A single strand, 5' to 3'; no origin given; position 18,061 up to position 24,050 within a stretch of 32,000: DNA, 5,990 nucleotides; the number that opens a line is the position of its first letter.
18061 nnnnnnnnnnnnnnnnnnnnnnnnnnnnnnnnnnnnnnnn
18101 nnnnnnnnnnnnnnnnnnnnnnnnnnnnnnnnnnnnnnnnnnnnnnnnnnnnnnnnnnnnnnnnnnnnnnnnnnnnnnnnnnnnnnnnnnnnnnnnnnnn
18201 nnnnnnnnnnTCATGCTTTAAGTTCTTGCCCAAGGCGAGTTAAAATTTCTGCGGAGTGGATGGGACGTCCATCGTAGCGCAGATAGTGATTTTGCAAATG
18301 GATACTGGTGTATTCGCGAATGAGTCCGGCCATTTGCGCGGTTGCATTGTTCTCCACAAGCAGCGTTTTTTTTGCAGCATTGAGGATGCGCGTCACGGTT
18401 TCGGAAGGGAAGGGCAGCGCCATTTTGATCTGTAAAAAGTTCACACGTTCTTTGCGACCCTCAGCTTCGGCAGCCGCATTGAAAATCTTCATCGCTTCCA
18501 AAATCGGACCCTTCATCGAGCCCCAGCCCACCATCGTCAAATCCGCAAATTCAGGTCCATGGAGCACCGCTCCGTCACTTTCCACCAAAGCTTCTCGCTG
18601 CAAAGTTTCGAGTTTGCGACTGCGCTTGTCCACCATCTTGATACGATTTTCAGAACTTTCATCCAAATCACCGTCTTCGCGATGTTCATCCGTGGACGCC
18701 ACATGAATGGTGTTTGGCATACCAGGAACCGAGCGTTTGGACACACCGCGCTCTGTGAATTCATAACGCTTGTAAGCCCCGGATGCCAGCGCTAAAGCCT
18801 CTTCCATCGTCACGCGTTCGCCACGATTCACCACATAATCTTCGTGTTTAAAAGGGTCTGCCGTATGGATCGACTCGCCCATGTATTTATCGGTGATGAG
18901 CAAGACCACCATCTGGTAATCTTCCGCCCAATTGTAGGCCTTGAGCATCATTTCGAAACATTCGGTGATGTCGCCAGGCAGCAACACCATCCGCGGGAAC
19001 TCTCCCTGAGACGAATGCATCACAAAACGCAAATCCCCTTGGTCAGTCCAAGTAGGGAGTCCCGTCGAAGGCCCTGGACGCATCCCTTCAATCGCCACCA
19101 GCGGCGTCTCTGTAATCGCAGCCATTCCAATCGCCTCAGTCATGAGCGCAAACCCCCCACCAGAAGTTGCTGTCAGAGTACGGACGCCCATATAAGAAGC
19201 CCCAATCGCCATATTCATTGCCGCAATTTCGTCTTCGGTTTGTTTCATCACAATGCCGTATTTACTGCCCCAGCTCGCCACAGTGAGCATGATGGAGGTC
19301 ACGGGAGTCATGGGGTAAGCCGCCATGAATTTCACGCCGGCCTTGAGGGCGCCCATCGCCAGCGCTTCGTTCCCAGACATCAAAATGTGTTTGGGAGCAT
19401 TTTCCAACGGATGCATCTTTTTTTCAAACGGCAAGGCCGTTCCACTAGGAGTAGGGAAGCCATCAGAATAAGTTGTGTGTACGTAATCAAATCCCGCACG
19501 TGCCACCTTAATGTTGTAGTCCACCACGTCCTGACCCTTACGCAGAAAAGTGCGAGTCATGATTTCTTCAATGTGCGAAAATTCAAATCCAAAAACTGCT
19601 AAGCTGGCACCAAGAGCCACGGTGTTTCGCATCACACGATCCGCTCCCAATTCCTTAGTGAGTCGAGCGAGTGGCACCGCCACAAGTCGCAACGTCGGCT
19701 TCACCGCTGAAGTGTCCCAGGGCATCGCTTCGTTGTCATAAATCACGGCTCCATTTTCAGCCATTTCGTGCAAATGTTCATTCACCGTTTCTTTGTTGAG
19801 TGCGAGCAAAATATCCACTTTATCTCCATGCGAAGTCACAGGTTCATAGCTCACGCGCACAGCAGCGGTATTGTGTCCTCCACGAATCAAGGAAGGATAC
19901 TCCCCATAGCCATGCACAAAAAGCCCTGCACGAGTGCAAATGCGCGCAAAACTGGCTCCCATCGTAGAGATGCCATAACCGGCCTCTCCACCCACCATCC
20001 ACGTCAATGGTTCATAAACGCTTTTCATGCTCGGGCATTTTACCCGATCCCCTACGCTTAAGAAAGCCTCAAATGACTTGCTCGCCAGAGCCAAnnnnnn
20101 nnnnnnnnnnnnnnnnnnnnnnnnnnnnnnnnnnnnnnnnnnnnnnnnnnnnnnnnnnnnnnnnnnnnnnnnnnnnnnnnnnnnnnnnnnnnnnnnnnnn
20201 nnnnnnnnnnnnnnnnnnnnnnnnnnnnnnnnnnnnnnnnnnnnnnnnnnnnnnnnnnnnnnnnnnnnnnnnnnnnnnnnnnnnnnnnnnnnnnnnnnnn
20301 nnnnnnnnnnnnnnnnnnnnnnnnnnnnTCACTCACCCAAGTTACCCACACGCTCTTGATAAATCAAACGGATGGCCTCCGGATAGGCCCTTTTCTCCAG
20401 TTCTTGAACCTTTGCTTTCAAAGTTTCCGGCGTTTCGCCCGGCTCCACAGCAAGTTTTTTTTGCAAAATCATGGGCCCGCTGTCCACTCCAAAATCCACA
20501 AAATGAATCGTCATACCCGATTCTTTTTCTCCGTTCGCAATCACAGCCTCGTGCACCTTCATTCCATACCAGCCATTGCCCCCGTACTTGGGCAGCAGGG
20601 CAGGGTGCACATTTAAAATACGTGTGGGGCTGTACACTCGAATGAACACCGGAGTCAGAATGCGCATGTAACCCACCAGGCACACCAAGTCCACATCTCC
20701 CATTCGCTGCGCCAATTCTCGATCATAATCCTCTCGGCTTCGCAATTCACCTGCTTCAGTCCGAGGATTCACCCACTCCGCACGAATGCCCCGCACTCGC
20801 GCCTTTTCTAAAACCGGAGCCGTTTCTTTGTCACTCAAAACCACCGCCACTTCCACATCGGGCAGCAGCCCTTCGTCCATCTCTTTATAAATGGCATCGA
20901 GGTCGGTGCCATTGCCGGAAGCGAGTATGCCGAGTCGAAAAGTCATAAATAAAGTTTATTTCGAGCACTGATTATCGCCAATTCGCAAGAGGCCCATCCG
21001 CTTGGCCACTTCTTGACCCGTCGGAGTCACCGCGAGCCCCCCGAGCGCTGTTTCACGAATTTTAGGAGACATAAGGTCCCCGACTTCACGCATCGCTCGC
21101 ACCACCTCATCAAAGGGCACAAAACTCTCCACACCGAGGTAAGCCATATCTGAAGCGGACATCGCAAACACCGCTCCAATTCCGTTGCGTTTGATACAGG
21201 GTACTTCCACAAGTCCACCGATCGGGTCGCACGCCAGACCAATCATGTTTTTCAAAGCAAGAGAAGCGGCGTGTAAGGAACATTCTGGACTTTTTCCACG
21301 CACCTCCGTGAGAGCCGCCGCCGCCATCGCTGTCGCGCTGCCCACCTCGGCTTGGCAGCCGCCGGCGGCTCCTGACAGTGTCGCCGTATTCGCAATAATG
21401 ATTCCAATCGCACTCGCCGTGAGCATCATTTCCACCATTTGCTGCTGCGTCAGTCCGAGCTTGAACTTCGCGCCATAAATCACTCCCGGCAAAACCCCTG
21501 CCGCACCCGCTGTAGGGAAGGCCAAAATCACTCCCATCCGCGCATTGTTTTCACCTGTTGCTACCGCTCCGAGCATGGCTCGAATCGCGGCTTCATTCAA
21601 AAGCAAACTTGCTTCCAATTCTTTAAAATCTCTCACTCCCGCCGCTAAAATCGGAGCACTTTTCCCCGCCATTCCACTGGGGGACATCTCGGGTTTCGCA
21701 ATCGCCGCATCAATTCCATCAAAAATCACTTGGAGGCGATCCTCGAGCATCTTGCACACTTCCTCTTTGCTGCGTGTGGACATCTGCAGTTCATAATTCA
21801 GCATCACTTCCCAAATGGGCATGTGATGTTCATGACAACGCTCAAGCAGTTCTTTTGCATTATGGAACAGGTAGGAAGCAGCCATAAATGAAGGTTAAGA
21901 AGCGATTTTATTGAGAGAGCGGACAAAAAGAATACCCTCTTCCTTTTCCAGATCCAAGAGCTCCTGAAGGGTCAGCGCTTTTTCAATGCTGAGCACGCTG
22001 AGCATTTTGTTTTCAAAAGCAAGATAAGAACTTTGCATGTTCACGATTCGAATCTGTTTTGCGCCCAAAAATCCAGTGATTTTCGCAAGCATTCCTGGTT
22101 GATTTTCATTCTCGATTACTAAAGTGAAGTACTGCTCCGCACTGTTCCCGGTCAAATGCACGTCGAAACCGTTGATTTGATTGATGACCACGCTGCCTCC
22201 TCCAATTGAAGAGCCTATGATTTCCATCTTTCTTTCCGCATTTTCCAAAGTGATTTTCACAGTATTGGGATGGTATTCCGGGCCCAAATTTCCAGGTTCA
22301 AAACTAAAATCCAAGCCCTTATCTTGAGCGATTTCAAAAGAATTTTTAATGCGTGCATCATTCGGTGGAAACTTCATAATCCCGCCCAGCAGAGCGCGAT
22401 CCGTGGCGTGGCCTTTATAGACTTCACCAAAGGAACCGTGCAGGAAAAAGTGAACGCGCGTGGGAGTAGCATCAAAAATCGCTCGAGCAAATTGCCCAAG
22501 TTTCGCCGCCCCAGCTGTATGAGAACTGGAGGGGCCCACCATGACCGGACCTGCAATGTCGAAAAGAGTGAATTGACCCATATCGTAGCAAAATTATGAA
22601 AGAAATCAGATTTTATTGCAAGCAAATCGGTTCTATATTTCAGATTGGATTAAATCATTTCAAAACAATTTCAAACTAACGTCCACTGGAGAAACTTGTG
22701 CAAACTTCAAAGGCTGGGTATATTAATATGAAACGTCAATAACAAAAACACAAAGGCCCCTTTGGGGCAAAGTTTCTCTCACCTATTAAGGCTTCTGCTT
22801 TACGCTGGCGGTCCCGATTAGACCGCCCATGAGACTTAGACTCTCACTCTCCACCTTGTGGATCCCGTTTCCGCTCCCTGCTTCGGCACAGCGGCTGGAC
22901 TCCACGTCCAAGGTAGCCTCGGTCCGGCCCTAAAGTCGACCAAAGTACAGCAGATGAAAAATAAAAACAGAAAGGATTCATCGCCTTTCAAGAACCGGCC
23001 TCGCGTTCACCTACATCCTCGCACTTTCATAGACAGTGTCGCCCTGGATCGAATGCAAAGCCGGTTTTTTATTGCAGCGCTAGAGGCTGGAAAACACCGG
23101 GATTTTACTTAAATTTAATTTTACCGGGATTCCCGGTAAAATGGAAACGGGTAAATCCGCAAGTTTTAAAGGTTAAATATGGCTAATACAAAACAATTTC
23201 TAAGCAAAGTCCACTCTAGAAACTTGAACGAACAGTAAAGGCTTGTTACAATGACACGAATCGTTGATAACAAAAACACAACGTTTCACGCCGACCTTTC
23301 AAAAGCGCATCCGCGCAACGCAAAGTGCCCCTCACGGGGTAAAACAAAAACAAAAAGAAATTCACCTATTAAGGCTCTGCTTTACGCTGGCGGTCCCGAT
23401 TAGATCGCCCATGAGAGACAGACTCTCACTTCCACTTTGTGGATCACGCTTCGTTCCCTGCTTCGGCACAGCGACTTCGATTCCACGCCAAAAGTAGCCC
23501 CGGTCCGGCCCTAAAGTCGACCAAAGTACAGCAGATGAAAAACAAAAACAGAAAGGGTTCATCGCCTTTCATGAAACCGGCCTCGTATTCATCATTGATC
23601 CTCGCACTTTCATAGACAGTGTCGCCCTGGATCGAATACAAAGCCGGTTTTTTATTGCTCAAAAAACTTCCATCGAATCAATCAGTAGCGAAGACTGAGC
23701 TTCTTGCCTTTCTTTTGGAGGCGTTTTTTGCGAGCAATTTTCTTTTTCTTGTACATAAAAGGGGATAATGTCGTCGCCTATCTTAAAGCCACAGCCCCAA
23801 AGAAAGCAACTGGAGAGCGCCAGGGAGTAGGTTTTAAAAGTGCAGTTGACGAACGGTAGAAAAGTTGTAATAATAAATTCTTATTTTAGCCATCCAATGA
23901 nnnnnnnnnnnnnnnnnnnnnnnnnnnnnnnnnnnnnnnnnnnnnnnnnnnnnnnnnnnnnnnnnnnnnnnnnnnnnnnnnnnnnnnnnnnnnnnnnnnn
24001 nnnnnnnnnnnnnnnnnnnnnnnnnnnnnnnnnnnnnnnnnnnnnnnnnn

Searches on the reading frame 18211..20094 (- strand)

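Call 16: search_protein_families(library=pfam, proteins=[window:18211-20094:-], max_evalue=0.01)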
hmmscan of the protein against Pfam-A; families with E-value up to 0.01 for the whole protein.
window:18211-20094:- (627 aa): 4 families
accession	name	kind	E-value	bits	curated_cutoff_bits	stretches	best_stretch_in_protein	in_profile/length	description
PF01855.24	POR_N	-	6.4e-53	180.3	27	1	248-488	2-229/231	Pyruvate flavodoxin/ferredoxin oxidoreductase, thiamine diP-bdg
PF01558.24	POR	-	1.6e-35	123.2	27.4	1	38-203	1-173/173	Pyruvate ferredoxin/flavodoxin oxidoreductase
PF17147.9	PFOR_II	-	0.00012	22.8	27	1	517-603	1-81/102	Pyruvate:ferredoxin oxidoreductase core domain II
PF02776.23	TPP_enzyme_N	-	0.00015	21.9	26.8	1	239-348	1-107/119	Thiamine pyrophosphate enzyme, N-terminal TPP binding domain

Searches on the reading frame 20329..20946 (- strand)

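Call 17: search_protein_families(library=pfam, proteins=[window:20329-20946:-], max_evalue=0.01)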
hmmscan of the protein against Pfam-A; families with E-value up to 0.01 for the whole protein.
window:20329-20946:- (205 aa): 1 family
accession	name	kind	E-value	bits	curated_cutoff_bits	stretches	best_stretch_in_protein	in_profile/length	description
PF00551.24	Formyl_trans_N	-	3.5e-43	147.9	26.1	1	6-192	4-181/181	Formyl transferase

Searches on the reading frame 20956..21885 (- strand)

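Call 17: search_protein_families(library=pfam, proteins=[window:20956-21885:-], max_evalue=0.01)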
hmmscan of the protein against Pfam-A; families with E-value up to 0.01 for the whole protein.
window:20956-21885:- (309 aa): 1 family
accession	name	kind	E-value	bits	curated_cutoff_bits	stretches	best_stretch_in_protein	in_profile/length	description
PF03313.21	SDH_alpha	-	3.5e-71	240.4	26.4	1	19-285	1-260/260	Serine dehydratase alpha chain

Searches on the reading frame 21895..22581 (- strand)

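Call 17: search_protein_families(library=pfam, proteins=[window:21895-22581:-], max_evalue=0.01)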
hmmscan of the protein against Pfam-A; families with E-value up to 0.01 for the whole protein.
window:21895-22581:- (228 aa): 3 families
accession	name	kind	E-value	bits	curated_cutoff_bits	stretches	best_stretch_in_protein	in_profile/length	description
PF03315.21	SDH_beta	-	2.3e-12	48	26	1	13-131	8-150/155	Serine dehydratase beta chain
PF01842.31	ACT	-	3.1e-05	24.1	27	1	153-184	2-33/66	ACT domain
PF19304.4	PGDH_inter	-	0.00039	20.9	27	1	25-136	9-118/119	D-3-phosphoglycerate dehydrogenase intervening domain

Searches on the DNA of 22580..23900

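Call 89: search_rna_families(source=window, start=22580, end=23900, threshold=evalue, max_evalue=1)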
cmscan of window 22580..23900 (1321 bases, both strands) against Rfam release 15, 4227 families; matches with E-value up to 1: 1.
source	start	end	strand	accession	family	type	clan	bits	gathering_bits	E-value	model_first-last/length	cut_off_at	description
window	23546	23599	-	RF01123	sR35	Gene; snRNA; snoRNA; CD-box;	-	22.2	60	0.0067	1-57/57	no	Small nucleolar RNA sR35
